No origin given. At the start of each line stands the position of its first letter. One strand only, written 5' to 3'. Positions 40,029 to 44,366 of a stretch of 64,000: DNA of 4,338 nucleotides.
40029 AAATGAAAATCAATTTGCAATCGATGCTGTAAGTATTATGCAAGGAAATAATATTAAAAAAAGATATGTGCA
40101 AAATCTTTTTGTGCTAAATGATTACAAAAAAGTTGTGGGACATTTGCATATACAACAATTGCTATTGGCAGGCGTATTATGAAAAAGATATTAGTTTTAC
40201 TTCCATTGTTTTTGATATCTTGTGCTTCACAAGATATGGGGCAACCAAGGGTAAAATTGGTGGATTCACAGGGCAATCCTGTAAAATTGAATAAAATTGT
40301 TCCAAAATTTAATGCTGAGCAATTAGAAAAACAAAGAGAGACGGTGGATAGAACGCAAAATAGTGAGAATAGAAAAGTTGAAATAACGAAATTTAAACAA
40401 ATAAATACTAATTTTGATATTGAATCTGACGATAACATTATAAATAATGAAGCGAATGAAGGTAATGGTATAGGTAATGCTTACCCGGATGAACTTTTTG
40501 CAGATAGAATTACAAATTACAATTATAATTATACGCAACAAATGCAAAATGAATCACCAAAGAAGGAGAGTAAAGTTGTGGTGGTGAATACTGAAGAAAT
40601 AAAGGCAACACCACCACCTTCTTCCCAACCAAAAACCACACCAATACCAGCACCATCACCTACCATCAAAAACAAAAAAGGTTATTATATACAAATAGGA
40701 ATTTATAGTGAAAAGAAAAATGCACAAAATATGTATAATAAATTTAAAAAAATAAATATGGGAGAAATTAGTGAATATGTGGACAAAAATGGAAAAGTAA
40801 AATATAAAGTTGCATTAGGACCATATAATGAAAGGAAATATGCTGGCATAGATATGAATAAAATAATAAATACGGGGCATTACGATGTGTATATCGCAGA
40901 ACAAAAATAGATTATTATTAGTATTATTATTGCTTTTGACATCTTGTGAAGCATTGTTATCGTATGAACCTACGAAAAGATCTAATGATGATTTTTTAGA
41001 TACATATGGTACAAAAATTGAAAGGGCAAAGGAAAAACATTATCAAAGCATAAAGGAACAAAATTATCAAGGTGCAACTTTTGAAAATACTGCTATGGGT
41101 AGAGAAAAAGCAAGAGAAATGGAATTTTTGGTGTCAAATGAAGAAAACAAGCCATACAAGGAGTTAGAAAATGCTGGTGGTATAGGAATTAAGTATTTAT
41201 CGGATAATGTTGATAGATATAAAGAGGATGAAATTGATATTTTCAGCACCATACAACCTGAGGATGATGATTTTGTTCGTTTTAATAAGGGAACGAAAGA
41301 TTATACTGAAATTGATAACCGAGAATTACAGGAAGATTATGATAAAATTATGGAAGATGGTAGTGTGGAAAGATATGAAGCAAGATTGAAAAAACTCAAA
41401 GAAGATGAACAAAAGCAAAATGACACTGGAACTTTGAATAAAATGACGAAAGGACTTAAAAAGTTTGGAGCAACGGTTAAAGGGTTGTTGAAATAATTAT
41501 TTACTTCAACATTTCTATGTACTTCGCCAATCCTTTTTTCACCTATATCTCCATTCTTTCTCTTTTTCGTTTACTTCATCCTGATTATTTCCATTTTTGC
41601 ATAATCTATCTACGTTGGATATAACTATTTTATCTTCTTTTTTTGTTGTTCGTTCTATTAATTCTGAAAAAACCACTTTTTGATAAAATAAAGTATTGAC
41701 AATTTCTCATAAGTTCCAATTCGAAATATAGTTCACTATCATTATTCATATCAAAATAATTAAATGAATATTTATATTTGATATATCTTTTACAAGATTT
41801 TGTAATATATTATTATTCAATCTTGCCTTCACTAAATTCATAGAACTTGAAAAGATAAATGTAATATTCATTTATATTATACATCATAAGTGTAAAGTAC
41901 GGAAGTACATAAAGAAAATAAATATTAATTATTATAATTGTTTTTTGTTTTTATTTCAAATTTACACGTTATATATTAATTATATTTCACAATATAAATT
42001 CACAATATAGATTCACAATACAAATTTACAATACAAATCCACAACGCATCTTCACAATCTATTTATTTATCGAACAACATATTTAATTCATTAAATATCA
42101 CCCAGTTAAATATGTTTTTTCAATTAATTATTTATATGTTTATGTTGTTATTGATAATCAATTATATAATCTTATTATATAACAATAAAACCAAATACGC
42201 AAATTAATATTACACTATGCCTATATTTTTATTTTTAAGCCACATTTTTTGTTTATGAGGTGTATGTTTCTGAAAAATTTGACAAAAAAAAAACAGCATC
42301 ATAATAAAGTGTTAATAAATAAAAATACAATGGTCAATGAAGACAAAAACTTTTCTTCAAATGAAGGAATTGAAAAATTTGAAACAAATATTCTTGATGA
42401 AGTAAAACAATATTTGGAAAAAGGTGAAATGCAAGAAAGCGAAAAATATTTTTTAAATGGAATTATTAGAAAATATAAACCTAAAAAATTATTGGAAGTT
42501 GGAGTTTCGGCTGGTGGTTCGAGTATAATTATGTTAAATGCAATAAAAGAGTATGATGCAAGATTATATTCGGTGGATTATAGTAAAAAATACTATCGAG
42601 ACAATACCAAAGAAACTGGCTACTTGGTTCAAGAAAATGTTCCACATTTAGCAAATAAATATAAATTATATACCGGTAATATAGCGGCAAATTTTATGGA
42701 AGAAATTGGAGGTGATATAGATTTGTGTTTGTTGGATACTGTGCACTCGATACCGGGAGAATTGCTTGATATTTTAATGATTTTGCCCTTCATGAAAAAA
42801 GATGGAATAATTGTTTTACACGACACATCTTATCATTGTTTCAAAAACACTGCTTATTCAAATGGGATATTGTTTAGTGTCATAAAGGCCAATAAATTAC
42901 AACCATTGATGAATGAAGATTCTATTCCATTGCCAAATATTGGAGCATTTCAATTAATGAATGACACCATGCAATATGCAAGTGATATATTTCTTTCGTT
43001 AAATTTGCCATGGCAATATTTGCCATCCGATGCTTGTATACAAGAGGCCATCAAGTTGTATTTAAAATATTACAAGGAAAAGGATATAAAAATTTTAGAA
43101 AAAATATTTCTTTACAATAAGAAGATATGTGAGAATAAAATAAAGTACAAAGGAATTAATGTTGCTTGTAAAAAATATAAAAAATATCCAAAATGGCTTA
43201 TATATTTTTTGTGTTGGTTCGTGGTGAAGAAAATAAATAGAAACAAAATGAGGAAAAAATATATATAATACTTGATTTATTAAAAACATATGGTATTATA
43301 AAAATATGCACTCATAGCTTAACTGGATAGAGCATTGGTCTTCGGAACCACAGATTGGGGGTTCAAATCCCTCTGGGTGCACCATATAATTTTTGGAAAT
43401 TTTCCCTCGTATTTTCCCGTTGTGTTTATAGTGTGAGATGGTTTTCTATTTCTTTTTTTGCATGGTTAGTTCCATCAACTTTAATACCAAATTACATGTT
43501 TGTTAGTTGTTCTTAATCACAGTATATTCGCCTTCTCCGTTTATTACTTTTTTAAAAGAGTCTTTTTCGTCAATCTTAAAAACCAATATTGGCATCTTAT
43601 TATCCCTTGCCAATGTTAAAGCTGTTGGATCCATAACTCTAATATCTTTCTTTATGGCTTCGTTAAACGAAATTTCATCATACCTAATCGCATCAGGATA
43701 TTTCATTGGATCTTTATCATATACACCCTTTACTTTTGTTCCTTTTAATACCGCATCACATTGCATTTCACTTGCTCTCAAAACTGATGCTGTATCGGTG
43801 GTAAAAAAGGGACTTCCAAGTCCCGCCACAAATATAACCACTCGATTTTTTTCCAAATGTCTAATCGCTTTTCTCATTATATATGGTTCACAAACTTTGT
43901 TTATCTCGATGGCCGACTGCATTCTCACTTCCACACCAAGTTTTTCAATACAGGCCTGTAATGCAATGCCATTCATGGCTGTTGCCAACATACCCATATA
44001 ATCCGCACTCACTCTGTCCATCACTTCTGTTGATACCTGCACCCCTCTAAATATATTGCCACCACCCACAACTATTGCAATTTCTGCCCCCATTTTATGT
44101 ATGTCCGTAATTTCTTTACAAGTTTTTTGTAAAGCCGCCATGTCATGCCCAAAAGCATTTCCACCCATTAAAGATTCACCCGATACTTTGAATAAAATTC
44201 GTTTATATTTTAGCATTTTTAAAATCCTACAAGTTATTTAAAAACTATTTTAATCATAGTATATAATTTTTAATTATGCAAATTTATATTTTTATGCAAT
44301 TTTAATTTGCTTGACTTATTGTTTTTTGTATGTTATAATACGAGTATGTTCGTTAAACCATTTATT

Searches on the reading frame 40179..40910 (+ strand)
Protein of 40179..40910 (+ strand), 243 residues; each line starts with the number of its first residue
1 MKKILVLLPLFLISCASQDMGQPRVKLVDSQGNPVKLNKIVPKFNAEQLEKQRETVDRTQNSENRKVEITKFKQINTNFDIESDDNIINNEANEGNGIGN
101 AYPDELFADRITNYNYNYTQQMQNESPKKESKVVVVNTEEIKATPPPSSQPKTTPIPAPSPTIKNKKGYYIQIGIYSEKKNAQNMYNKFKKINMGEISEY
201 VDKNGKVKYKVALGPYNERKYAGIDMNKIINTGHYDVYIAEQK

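Call 58: search_protein_families(library=pfam, max_evalue=0.00001, proteins=[window:40179-40910:+])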
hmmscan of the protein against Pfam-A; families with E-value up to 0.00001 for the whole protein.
window:40179-40910:+ (243 aa): 1 family
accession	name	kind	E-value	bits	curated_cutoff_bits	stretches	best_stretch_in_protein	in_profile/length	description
PF05036.18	SPOR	-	3.6e-09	37.3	21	1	166-226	2-61/76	SPOR domain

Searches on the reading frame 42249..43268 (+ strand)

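Call 58: search_protein_families(library=pfam, max_evalue=0.00001, proteins=[window:42249-43268:+])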
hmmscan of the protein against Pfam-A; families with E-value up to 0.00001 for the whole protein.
window:42249-43268:+ (339 aa): 1 family
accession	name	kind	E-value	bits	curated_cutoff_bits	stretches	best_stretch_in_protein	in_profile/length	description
PF13578.12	Methyltransf_24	-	2.6e-14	54.4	26.3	1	82-193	1-105/105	Methyltransferase domain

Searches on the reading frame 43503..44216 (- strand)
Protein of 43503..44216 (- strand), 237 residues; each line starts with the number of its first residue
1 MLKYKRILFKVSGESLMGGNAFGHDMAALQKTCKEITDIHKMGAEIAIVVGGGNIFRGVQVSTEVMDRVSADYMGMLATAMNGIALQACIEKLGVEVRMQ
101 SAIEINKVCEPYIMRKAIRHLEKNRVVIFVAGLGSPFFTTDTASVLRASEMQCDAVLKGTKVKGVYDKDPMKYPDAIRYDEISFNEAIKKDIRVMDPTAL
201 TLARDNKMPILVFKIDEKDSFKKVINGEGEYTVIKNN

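Call 58: search_protein_families(library=pfam, max_evalue=0.00001, proteins=[window:43503-44216:-])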
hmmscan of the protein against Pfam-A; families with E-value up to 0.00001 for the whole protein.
window:43503-44216:- (237 aa): 1 family
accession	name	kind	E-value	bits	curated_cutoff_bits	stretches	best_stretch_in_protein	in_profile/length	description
PF00696.33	AA_kinase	-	1.9e-30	106.7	24.9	1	6-213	2-233/234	Amino acid kinase family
